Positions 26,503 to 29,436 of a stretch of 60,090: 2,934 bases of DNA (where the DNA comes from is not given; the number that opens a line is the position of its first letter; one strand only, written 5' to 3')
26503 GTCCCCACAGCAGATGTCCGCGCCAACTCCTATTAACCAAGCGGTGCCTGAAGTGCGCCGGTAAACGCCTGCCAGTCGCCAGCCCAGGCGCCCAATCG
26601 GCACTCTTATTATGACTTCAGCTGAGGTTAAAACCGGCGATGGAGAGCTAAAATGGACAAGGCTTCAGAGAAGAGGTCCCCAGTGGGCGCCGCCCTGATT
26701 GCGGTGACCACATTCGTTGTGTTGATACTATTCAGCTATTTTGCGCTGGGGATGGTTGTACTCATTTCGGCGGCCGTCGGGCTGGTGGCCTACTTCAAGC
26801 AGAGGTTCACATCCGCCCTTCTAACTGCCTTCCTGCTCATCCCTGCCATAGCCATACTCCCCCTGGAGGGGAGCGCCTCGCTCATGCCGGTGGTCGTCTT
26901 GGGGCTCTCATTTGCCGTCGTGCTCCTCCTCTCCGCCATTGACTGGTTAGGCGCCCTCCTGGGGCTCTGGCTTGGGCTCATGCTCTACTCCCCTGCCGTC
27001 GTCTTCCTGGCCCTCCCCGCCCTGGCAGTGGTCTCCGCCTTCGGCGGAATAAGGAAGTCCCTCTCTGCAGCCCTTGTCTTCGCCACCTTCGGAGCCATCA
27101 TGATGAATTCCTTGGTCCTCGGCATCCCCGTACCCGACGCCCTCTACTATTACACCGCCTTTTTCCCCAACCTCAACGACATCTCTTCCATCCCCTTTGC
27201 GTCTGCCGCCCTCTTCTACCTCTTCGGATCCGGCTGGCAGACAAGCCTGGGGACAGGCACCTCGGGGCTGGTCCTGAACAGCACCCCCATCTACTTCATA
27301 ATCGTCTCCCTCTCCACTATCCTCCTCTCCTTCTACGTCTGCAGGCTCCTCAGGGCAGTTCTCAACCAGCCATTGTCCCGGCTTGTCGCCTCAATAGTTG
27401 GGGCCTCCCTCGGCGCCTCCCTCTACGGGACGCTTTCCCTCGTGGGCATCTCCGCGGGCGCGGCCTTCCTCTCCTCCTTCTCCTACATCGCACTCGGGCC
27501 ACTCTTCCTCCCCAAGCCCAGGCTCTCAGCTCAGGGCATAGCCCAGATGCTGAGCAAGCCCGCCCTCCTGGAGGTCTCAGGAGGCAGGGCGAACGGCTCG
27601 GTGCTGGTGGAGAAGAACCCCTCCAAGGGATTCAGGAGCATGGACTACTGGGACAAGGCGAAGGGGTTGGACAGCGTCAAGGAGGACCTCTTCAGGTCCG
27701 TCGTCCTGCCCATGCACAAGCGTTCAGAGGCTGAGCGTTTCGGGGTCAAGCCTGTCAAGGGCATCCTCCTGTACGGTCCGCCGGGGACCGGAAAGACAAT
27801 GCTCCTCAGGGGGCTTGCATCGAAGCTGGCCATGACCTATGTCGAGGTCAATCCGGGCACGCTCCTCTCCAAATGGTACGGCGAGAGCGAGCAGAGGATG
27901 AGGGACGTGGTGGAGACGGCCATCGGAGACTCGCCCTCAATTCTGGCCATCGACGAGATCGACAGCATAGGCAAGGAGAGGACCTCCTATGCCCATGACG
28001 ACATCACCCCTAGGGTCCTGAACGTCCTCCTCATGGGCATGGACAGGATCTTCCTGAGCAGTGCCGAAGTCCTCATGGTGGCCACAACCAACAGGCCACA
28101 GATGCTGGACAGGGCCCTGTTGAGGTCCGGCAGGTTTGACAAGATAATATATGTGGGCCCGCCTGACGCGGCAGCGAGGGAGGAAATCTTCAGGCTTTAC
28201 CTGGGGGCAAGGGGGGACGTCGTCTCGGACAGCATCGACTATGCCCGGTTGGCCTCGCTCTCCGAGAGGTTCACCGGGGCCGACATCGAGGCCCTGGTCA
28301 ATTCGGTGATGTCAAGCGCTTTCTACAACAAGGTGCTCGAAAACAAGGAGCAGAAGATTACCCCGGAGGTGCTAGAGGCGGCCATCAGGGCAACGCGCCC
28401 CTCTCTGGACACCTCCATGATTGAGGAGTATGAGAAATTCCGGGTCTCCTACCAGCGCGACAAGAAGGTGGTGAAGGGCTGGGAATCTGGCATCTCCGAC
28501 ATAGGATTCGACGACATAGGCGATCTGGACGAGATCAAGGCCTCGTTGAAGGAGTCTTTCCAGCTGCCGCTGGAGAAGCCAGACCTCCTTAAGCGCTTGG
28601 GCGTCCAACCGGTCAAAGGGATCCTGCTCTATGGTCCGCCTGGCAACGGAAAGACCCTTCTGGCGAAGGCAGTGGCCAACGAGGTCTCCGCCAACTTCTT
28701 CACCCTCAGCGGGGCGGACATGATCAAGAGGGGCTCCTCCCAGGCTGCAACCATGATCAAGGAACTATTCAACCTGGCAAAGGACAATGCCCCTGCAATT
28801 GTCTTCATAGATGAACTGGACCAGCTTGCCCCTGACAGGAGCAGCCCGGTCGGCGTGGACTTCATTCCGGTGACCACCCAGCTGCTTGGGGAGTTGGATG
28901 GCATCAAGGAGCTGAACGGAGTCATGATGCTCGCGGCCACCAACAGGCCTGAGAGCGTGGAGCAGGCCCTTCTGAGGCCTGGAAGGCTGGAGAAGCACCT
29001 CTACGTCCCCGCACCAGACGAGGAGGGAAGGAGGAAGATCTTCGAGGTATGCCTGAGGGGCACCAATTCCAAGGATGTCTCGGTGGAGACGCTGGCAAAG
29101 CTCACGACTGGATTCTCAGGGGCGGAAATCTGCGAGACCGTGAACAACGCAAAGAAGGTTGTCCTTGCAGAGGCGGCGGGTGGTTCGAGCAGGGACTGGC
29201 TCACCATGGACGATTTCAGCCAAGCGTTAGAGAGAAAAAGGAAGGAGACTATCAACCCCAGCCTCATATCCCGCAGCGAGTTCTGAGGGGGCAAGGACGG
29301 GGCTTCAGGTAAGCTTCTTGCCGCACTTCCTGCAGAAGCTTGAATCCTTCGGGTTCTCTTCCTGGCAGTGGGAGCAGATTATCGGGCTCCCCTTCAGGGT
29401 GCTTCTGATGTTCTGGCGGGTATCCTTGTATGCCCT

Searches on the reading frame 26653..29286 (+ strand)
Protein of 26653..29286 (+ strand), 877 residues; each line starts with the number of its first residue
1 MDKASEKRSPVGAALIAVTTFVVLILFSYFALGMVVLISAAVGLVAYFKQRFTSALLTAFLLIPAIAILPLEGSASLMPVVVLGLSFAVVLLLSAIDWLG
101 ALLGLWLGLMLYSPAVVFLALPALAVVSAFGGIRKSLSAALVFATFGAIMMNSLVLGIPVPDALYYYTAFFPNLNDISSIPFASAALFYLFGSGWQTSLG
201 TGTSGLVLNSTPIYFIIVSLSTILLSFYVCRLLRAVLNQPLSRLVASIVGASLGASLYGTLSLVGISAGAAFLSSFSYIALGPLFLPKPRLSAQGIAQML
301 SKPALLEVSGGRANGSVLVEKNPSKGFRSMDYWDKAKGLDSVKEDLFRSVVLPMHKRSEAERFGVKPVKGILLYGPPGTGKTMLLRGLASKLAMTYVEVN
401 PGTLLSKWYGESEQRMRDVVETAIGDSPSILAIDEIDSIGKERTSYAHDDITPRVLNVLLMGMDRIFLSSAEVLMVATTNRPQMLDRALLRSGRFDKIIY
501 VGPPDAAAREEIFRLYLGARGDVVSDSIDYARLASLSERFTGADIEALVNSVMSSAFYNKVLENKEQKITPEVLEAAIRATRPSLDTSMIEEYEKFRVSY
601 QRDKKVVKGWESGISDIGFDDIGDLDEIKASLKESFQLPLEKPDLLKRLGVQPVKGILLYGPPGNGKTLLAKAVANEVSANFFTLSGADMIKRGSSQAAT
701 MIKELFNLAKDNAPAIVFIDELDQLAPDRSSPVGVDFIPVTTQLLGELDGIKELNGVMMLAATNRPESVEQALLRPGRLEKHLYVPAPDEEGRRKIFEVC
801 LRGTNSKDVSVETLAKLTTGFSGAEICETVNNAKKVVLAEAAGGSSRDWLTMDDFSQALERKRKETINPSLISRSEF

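Call 105: search_protein_families(library=pfam, max_evalue=0.001, proteins=[window:26653-29286:+])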
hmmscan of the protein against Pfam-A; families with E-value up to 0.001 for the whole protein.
window:26653-29286:+ (877 aa): 34 families (the best 25 are shown)
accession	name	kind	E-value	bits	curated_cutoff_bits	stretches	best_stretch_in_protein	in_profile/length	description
PF00004.35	AAA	-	2.8e-72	241.7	21.2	2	371-502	1-130/131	ATPase family associated with various cellular activities (AAA)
PF17862.7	AAA_lid_3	-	2.5e-13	49.7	27.2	2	808-840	1-33/45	AAA+ lid domain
PF05496.18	RuvB_N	-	5.9e-12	46.1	27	1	654-727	33-98/159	Holliday junction DNA helicase RuvB P-loop domain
PF07728.20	AAA_5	-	1.8e-10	41.4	22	1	371-448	2-87/139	AAA domain (dynein-related subfamily)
PF13191.12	AAA_16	-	2.9e-09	38.1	32.6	0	369-393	25-49/167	AAA ATPase domain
PF13401.12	AAA_22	-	3.7e-09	37.4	27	0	371-398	8-40/130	AAA domain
PF00910.28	RNA_helicase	-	5.7e-08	33.6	21.5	0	657-689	1-27/105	RNA helicase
PF13173.12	AAA_14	-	1.5e-07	31.9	27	0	657-723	5-72/129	AAA domain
PF25199.1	nSTAND_NTPase5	-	2.6e-07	31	34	0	364-443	37-112/145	Novel STAND NTPase 5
PF05729.18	NACHT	-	6.2e-07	29.8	26.7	0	371-395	3-27/167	NACHT domain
PF20720.3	nSTAND3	-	7.7e-07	29.4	27.2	0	657-720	20-72/155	Novel STAND NTPase 3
PF07724.20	AAA_2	-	8.7e-07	29.6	27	0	653-734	2-90/166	AAA domain (Cdc48 subfamily)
PF01078.27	Mg_chelatase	-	1.4e-06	28.3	20.3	0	371-393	25-47/207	Magnesium chelatase, subunit ChlI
PF05673.19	DUF815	-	2.3e-06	27.4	23.8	0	652-722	51-116/249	Protein of unknown function (DUF815)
PF13521.12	AAA_28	-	2.7e-06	28.1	27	0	371-398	2-29/164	AAA domain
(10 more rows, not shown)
